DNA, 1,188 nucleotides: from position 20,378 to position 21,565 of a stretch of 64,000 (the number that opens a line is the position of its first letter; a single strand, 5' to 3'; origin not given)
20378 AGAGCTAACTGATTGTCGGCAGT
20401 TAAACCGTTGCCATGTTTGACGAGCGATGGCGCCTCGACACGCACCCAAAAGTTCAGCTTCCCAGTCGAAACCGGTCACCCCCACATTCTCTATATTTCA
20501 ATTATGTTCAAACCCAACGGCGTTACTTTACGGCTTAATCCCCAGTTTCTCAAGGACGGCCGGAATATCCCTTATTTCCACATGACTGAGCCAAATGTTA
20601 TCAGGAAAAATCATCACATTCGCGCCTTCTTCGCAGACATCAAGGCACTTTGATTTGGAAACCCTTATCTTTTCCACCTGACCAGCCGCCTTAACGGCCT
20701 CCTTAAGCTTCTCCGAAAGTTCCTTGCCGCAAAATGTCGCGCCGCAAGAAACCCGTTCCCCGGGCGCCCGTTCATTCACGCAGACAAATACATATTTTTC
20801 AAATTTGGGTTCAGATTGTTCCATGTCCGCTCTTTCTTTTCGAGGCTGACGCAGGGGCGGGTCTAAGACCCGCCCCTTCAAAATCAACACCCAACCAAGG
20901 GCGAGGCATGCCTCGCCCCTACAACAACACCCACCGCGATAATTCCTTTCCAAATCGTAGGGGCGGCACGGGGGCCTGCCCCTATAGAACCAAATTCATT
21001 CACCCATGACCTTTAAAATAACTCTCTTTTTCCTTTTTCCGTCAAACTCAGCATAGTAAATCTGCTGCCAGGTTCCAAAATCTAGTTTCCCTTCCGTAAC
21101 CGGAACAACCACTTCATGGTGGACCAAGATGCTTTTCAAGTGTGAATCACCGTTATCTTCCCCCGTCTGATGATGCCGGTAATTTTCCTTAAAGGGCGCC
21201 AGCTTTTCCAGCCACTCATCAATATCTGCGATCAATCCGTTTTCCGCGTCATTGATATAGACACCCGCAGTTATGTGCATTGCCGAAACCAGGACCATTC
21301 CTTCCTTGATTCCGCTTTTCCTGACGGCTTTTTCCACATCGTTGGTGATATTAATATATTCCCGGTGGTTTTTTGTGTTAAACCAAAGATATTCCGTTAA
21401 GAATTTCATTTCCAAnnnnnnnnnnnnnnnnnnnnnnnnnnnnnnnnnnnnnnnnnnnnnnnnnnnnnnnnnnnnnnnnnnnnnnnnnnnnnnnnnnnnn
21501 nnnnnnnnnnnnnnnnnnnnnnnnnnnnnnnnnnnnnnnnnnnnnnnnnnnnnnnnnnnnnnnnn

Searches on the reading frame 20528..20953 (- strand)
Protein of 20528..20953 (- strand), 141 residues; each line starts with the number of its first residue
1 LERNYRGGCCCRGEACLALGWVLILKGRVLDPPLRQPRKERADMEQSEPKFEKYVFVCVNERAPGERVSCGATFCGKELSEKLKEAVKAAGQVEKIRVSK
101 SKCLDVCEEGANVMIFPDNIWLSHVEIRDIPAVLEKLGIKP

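Call 26: search_protein_families(library=pfam, proteins=[window:20528-20953:-], max_evalue=0.001)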
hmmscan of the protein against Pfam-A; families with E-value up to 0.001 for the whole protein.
window:20528-20953:- (141 aa): 1 family
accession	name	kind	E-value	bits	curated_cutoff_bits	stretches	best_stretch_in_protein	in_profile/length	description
PF07845.16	DUF1636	-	9.5e-05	23.2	31.6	1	55-115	1-61/117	Protein of unknown function (DUF1636)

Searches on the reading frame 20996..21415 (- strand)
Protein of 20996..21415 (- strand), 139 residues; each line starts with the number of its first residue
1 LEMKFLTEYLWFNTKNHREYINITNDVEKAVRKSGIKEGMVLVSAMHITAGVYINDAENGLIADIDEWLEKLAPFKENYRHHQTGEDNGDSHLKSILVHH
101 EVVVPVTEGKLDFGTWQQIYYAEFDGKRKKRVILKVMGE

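Call 26: search_protein_families(library=pfam, proteins=[window:20996-21415:-], max_evalue=0.001)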
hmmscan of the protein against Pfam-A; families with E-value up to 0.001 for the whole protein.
window:20996-21415:- (139 aa): 1 family
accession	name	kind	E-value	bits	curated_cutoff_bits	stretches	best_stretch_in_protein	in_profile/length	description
PF01894.22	UPF0047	-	8e-42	142.5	27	1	22-136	1-117/117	Uncharacterised protein family UPF0047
